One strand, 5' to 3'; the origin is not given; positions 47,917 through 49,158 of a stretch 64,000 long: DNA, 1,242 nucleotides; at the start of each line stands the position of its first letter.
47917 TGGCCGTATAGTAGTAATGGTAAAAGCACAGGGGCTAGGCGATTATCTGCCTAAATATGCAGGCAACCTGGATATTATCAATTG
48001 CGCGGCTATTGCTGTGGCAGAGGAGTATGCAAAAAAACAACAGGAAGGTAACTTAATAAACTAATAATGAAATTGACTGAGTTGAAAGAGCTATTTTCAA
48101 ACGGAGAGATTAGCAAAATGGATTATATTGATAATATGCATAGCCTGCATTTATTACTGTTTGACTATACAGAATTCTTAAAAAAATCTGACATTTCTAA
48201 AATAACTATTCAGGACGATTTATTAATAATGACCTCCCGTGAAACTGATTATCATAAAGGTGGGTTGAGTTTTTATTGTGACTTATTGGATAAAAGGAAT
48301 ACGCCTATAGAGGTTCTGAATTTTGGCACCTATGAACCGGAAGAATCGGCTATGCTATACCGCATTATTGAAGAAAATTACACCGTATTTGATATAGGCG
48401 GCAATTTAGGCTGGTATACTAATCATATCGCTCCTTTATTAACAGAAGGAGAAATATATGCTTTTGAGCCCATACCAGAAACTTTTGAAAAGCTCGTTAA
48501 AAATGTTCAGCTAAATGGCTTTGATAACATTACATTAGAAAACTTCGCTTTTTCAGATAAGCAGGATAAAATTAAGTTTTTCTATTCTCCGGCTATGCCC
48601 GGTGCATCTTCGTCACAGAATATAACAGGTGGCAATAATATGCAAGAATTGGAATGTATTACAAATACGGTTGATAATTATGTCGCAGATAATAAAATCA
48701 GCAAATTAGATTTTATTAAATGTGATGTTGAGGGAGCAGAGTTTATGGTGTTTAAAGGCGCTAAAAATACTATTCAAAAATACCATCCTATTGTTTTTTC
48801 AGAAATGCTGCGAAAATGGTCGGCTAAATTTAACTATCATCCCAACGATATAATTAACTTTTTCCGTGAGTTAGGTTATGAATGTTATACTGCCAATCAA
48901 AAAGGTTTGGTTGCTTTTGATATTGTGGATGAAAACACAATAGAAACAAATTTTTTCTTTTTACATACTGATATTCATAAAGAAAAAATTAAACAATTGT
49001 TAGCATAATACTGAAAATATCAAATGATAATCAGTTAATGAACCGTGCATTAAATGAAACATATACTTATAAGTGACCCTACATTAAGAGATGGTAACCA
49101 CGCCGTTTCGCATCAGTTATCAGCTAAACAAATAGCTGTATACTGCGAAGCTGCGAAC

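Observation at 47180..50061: Meta-cleavage-type aldolase/dehydrogenase pair (DmpG/DmpF-like) embedded in a nucleotide-sugar operon and split by an FkbM methyltransferase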

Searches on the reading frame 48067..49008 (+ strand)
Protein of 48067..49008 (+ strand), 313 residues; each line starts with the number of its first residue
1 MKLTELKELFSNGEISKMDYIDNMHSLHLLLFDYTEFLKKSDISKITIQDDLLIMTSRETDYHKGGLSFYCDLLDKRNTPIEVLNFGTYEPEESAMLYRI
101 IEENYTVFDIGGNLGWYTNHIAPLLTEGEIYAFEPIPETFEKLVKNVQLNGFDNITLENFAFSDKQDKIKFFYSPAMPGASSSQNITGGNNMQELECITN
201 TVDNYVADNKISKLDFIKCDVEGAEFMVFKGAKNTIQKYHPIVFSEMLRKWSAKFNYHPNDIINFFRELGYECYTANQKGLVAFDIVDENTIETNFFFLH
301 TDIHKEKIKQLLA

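Call 4: search_protein_families(library=pfam, proteins=[window:48067-49008:+])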
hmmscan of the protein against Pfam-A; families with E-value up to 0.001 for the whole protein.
window:48067-49008:+ (313 aa): 3 families
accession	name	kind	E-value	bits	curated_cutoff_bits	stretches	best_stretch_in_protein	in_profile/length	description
PF05050.19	Methyltransf_21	-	3.2e-22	79.9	22.7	1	109-272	1-172/173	Methyltransferase FkbM domain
PF02475.24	TRM5-TYW2_MTfase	-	6.2e-05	23.5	28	1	88-156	21-89/164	TRM5/TYW2 methyltransferase domain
PF05575.17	V_cholerae_RfbT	-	0.00099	18.9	27.9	0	103-151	79-127/286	Vibrio cholerae RfbT protein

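Call 5: search_protein_families(library=ncbifam, proteins=[window:48067-49008:+])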
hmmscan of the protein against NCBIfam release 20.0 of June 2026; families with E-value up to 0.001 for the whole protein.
window:48067-49008:+ (313 aa): 2 families
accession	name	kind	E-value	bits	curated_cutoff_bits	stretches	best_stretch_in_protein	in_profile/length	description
TIGR01444.1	fkbM_fam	subfamily_domain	3.2e-31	108.7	37.7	1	106-247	1-142/143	FkbM family methyltransferase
NF047824.1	tRNAwyosineTaw2Meth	equivalog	0.00028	20.6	350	1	93-156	83-146/245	tRNA(Phe) (4-demethylwyosine(37)-C(7)) aminocarboxypropyltransferase Taw2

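Call 41: search_solved_structures(query=window:48067-49008:+, max_evalue=0.01)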
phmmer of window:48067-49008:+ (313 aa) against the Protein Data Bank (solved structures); distinct sequences matched with E-value up to 0.01: 0.

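Call 58: find_homologous_proteins(query=window:48067-49008:+, max_evalue=1e-20)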
Query window:48067-49008:+ (313 aa): 3266 proteins with E <= 1e-20 among 4990 candidates; the best 120 are listed.
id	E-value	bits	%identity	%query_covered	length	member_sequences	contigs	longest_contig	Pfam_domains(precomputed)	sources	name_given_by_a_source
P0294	2.2e-209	712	100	100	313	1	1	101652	PF05050.20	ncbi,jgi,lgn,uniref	ncbi:FkbM family methyltransferase [Mucilaginibacter sp.]|jgi:FkbM family methyltransferase|uniref:F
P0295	5.3e-163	559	77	100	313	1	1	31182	PF05050.20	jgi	jgi:FkbM family methyltransferase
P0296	2.8e-158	544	73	100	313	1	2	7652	PF05050.20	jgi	-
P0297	2.1e-155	535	74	100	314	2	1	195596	PF05050.20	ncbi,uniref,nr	ncbi:FkbM family methyltransferase [Mucilaginibacter sp.]|uniref:FkbM family methyltransferase n=1 T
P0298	1.0e-154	532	73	100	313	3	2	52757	PF05050.20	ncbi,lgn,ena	-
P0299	1.3e-152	525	70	99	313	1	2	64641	PF05050.20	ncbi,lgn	-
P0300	1.5e-150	519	70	100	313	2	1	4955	PF05050.20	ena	-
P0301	9.1e-148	509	72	100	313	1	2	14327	PF05050.20,PF02475.24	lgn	-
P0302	1.7e-136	472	64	100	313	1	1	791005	PF05050.20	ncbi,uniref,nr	ncbi:FkbM family methyltransferase [Mucilaginibacter agri]|uniref:FkbM family methyltransferase n=1 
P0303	4.0e-131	455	63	99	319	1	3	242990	PF05050.20,PF02475.24,PF05575.17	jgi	jgi:FkbM family methyltransferase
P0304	1.7e-130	453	60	100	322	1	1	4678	PF05050.20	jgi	jgi:FkbM family methyltransferase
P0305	2.3e-120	420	61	98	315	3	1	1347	PF05050.20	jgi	jgi:FkbM family methyltransferase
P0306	5.6e-119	415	58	99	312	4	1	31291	PF05050.20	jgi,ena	-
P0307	1.4e-116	407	57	99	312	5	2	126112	PF05050.20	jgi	jgi:FkbM family methyltransferase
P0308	1.7e-115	403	56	99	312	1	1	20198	PF05050.20,PF02475.24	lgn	-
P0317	4.1e-113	396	53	99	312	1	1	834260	PF05050.20,PF02475.24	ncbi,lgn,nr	ncbi:MAG: FkbM family methyltransferase [Sphingobacteriaceae bacterium]|nr:FkbM family methyltransfe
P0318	4.2e-113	396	54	99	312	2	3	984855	PF05050.20,PF02475.24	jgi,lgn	jgi:FkbM family methyltransferase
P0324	1.9e-112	394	56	99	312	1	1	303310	PF05050.20,PF02475.24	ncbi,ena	-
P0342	5.0e-110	386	55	99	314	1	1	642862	PF05050.20,PF02475.24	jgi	jgi:FkbM family methyltransferase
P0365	2.6e-106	373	53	100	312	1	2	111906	PF05050.20,PF02475.24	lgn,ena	-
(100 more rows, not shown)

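Call 59: find_encoding_contigs(protein=P0317, flank=7000, max_places=2)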
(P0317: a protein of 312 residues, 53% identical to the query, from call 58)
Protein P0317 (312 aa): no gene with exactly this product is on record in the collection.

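Call 60: find_encoding_contigs(protein=P0342, flank=7000, max_places=2)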
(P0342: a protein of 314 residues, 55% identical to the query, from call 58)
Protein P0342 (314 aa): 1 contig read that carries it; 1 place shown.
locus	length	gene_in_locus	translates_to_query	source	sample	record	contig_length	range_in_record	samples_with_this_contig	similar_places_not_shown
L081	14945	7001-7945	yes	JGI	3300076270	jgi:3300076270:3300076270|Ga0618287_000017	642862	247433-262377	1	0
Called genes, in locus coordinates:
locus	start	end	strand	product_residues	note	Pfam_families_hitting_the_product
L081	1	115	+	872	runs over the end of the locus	PF02563:Poly_export, PF10531:SLBB, PF22461:SLBB_2, PF10531:SLBB, PF22461:SLBB_2 (weak), PF10531:SLBB, PF22461:SLBB_2 (weak)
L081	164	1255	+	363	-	PF02706:Wzz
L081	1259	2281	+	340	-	PF00970:FAD_binding_6, PF00175:NAD_binding_1, PF00111:Fer2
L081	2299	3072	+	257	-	PF00483:NTP_transferase, PF12804:NTP_transf_3 (weak)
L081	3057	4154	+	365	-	PF01370:Epimerase, PF02719:Polysacc_synt_2, PF04321:RmlD_sub_bind, PF16363:GDP_Man_Dehyd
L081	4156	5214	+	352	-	PF01073:3Beta_HSD, PF01370:Epimerase, PF02719:Polysacc_synt_2 (faint), PF16363:GDP_Man_Dehyd, PF07993:NAD_binding_4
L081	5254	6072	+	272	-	PF00456:Transketolase_N, PF13292:DXP_synthase_N, PF00676:E1_dh, PF09364:XFP_N (weak), PF02775:TPP_enzyme_C (weak)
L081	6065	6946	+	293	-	PF02779:Transket_pyr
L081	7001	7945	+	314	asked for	PF02475:TRM5-TYW2_MTfase (weak), PF05050:Methyltransf_21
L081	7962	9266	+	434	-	PF01041:DegT_DnrJ_EryC1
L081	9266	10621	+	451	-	-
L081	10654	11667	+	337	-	PF00535:Glycos_transf_2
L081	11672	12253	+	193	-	PF00132:Hexapep, PF14602:Hexapep_2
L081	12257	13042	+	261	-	-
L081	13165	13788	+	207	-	-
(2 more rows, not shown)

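Call 61: find_encoding_contigs(protein=P0318, flank=7000, max_places=2)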
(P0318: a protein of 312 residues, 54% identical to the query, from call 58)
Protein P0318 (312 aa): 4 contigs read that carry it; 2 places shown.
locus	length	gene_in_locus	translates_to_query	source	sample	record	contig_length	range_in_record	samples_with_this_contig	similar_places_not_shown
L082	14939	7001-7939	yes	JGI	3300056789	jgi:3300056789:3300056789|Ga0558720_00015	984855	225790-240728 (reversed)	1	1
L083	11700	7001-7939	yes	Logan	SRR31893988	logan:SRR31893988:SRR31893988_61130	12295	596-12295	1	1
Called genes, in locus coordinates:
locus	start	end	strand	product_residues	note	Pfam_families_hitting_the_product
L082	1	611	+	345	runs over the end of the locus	PF01073:3Beta_HSD, PF01370:Epimerase, PF02719:Polysacc_synt_2 (weak), PF13460:NAD_binding_10 (weak), PF16363:GDP_Man_Dehyd, PF07993:NAD_binding_4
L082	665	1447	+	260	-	PF00483:NTP_transferase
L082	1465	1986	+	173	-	PF01965:DJ-1_PfpI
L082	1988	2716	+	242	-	-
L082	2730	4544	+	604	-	PF02776:TPP_enzyme_N, PF00205:TPP_enzyme_M, PF02775:TPP_enzyme_C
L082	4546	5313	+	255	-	PF03328:HpcH_HpaI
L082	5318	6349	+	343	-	PF02615:Ldh_2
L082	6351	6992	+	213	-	PF00702:Hydrolase, PF13419:HAD_2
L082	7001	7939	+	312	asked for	PF02475:TRM5-TYW2_MTfase (weak), PF05050:Methyltransf_21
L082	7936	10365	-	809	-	PF09586:YfhO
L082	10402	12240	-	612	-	-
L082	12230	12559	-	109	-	PF27604:PB2B2_08 (weak), PF13826:Monooxy_af470-like (weak)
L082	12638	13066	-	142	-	-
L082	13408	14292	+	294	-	PF02629:CoA_binding, PF13380:CoA_binding_2 (weak), PF13607:Succ_CoA_lig, PF00549:Ligase_CoA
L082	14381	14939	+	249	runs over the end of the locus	-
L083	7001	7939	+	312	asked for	PF02475:TRM5-TYW2_MTfase (weak), PF05050:Methyltransf_21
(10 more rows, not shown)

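Call 62: find_encoding_contigs(protein=P0324, flank=7000, max_places=2)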
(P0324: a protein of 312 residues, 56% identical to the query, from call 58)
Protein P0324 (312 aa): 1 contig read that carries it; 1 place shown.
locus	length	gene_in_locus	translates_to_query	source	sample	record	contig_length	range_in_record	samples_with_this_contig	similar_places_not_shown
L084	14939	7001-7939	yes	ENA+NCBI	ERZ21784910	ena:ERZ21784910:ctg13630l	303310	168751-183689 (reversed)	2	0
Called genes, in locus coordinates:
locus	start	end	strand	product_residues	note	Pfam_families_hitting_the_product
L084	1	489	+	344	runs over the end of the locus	PF01073:3Beta_HSD, PF01370:Epimerase, PF02719:Polysacc_synt_2, PF04321:RmlD_sub_bind (weak), PF07993:NAD_binding_4, PF16363:GDP_Man_Dehyd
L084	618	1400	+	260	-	PF00483:NTP_transferase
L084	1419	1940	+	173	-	PF01965:DJ-1_PfpI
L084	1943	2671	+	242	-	-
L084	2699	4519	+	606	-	PF02776:TPP_enzyme_N, PF00205:TPP_enzyme_M, PF02775:TPP_enzyme_C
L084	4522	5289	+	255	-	PF03328:HpcH_HpaI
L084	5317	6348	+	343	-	PF02615:Ldh_2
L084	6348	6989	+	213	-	PF00702:Hydrolase, PF13419:HAD_2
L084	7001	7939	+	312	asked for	PF02475:TRM5-TYW2_MTfase (weak), PF05050:Methyltransf_21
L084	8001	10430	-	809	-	PF09586:YfhO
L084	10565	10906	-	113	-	PF03840:SecG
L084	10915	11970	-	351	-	-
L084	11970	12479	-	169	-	PF04390:LptE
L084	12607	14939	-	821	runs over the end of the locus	PF13620:CarboxypepD_reg, PF13715:CarbopepD_reg_2, PF18939:DUF5686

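Call 63: find_encoding_contigs(protein=P0365, flank=7000, max_places=2)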
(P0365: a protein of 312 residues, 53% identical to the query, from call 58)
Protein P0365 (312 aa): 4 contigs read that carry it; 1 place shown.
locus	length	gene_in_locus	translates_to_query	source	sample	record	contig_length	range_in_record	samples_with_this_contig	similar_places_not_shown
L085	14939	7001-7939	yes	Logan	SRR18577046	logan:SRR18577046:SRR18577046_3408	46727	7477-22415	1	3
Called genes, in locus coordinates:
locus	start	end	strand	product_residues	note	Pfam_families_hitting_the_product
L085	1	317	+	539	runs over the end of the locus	PF00999:Na_H_Exchanger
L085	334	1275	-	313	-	PF00535:Glycos_transf_2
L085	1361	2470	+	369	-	PF04321:RmlD_sub_bind (faint), PF01073:3Beta_HSD, PF01370:Epimerase, PF02719:Polysacc_synt_2 (weak), PF07993:NAD_binding_4 (weak), PF16363:GDP_Man_Dehyd, PF07993:NAD_binding_4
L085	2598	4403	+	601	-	PF02776:TPP_enzyme_N, PF00205:TPP_enzyme_M, PF02775:TPP_enzyme_C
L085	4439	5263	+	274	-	PF03328:HpcH_HpaI (weak)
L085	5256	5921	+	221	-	PF00106:adh_short (weak), PF01370:Epimerase (weak), PF00106:adh_short, PF13561:adh_short_C2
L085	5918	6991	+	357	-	PF01761:DHQ_synthase, PF24621:DHQS_C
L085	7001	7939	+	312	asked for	PF02475:TRM5-TYW2_MTfase (weak), PF05050:Methyltransf_21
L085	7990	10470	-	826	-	PF09586:YfhO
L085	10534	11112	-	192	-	-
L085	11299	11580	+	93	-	PF22747:Zn_ribbon_DUF2089, PF09862:DUF2089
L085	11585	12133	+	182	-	-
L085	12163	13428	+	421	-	PF02129:Peptidase_S15 (faint), PF12697:Abhydrolase_6, PF00561:Abhydrolase_1 (faint), PF12146:Hydrolase_4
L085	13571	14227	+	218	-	PF02621:VitK2_biosynth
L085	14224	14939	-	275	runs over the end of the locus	PF00582:Usp (weak)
